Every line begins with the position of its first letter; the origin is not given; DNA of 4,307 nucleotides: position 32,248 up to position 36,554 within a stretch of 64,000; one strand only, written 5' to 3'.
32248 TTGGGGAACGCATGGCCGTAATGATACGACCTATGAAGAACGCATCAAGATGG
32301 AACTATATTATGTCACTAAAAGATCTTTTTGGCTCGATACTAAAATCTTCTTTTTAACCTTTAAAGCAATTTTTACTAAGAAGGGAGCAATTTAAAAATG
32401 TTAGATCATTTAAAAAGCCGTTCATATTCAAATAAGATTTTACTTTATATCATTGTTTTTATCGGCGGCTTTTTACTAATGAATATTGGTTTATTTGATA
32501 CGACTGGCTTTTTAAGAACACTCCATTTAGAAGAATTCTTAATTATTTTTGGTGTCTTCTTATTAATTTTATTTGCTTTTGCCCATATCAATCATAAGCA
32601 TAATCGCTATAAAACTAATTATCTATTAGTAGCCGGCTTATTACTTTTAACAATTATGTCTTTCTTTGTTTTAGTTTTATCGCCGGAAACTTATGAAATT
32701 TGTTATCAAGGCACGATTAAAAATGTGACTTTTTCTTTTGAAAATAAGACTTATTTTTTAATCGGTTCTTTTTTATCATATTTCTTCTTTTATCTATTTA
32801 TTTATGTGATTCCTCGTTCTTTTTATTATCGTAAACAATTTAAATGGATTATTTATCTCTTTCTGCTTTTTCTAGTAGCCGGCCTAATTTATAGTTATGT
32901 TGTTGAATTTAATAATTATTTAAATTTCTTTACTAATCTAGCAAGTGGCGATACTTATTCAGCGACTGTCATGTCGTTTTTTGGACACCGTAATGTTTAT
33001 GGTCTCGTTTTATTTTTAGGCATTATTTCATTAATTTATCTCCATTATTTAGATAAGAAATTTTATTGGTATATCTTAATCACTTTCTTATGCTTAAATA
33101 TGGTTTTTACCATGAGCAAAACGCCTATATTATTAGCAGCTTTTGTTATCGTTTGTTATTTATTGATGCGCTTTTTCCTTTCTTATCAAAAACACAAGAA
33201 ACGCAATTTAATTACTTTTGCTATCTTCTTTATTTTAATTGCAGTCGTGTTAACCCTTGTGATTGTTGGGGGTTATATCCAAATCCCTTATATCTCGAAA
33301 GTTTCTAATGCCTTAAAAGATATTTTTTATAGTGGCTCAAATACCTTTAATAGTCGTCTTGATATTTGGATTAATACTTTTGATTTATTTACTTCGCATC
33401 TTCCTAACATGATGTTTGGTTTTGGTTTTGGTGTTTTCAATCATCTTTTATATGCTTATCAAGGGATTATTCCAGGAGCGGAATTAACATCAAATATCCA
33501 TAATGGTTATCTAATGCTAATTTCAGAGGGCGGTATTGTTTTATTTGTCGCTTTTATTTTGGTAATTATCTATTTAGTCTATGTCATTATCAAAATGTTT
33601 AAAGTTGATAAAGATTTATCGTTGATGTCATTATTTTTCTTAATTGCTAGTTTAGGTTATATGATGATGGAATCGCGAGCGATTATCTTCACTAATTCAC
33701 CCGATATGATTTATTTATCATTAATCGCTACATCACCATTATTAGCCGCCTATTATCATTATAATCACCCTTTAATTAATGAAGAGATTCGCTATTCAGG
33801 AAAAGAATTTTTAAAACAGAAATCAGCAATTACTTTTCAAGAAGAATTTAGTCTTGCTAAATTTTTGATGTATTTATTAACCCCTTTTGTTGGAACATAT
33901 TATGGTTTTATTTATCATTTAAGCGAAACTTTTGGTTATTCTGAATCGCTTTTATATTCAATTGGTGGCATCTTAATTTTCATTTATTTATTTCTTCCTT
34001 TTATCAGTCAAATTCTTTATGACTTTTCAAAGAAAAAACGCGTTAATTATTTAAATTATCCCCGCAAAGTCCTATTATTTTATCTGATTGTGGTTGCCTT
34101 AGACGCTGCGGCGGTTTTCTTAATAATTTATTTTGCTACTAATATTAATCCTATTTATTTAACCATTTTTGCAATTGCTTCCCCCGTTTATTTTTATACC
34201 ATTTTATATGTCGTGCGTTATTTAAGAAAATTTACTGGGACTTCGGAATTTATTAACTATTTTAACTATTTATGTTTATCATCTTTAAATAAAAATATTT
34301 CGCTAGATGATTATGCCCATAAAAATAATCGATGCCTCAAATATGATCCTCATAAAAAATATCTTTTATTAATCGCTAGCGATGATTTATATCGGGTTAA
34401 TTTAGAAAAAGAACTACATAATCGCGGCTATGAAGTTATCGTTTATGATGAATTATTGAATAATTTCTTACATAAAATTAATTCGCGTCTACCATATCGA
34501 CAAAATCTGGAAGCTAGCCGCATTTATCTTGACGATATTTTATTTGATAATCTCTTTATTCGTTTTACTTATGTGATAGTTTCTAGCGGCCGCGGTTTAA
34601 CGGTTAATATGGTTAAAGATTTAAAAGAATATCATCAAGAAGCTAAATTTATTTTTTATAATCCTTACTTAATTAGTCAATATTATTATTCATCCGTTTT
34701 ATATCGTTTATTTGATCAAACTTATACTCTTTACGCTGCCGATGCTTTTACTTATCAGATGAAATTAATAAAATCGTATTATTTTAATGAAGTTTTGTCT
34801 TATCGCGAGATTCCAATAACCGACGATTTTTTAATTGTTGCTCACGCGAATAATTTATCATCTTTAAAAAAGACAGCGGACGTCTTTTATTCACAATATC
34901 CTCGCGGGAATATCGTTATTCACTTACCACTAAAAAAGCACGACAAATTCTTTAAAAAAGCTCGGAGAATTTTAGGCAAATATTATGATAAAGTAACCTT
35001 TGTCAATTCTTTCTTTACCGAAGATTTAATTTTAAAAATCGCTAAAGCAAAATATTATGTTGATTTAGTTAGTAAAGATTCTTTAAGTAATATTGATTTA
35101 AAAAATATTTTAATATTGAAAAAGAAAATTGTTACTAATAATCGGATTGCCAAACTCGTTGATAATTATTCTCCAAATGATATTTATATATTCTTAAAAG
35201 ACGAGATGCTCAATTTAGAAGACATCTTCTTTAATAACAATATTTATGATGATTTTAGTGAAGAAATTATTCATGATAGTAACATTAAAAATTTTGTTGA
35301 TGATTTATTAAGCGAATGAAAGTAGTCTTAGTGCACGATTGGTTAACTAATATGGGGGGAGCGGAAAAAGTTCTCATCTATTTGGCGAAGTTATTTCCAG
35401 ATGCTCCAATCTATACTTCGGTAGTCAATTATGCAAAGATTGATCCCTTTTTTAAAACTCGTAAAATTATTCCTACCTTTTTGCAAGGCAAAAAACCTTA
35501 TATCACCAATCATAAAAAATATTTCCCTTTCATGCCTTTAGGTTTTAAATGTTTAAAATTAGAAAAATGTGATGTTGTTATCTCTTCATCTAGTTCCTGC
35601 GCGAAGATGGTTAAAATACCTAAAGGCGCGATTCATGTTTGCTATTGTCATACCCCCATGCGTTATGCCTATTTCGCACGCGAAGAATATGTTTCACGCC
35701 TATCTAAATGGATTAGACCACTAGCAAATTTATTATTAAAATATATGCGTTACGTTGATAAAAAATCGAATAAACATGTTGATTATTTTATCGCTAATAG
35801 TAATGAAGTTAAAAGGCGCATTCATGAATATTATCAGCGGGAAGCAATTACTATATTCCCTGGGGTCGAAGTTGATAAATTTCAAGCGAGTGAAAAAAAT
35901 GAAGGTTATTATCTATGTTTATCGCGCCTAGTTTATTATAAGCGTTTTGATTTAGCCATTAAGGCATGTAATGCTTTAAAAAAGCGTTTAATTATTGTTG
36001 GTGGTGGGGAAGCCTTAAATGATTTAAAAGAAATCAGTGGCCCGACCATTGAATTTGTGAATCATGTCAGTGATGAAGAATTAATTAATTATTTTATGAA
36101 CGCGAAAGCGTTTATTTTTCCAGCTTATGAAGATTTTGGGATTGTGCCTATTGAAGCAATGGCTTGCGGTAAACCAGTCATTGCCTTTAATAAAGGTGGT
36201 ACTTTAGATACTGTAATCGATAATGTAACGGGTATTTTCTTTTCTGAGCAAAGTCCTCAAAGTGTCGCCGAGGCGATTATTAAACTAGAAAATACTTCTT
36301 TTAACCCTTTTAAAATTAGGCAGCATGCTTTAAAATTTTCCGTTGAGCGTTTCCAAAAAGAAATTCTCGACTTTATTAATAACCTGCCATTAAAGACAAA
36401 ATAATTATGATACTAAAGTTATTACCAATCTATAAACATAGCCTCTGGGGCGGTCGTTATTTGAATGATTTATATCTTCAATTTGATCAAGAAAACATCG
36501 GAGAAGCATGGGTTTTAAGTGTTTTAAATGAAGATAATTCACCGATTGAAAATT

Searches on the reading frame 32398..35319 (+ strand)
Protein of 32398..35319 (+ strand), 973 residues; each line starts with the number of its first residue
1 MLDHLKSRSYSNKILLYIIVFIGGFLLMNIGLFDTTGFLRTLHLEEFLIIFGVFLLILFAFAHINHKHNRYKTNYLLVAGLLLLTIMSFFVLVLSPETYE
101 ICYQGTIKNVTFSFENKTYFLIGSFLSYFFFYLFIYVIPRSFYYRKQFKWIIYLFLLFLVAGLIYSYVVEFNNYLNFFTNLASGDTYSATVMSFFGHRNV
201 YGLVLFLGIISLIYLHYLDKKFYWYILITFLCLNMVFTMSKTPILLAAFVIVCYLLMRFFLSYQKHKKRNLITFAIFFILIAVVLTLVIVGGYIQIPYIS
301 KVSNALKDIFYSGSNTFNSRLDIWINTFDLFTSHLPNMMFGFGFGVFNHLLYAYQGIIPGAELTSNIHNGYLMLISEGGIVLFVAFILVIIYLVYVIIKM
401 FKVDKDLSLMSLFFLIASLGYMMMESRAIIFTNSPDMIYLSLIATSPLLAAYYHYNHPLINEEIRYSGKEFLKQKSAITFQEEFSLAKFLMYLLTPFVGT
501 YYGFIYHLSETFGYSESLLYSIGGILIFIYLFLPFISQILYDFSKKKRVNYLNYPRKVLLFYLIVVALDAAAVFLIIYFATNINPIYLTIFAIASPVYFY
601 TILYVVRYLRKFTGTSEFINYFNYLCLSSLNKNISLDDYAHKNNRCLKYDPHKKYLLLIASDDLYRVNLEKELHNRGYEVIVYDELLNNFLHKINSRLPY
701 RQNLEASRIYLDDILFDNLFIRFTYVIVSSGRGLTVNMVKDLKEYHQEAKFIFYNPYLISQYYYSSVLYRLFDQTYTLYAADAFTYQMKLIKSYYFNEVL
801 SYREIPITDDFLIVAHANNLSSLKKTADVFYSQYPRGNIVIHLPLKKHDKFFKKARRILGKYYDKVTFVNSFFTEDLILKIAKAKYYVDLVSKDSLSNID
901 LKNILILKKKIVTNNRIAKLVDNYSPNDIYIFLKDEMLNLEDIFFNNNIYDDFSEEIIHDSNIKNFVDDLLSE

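Call 72: search_protein_families(library=pfam, proteins=[window:32398-35319:+], max_evalue=0.00001)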
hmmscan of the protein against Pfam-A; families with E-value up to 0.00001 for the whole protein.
window:32398-35319:+ (973 aa): 1 family
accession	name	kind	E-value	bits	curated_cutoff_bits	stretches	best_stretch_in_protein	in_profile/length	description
PF04932.20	Wzy_C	-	1e-12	48.5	31.7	1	229-387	4-149/149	O-Antigen ligase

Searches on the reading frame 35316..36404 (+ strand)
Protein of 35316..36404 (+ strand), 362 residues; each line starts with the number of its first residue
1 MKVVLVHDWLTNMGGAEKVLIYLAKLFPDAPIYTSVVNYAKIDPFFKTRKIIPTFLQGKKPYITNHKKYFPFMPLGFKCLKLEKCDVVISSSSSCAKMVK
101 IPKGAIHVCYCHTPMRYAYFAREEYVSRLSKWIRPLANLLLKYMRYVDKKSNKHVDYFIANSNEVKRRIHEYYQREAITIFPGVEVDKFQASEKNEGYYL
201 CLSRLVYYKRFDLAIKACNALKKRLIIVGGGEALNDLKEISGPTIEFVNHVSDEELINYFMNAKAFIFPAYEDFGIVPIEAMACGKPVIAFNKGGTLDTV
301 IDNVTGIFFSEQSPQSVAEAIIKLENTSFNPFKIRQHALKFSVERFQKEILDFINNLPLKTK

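Call 72: search_protein_families(library=pfam, proteins=[window:35316-36404:+], max_evalue=0.00001)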
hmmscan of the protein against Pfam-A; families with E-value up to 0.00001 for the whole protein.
window:35316-36404:+ (362 aa): 3 families
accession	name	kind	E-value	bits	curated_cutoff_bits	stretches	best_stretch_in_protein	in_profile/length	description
PF00534.26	Glycos_transf_1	-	2e-32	112.5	26.4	1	189-328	8-159/172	Glycosyl transferases group 1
PF13692.12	Glyco_trans_1_4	-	6.7e-26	91.7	27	1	199-324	4-139/142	Glycosyl transferases group 1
PF13439.12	Glyco_transf_4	-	3e-11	44.1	28.5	1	13-187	1-169/170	Glycosyltransferase Family 4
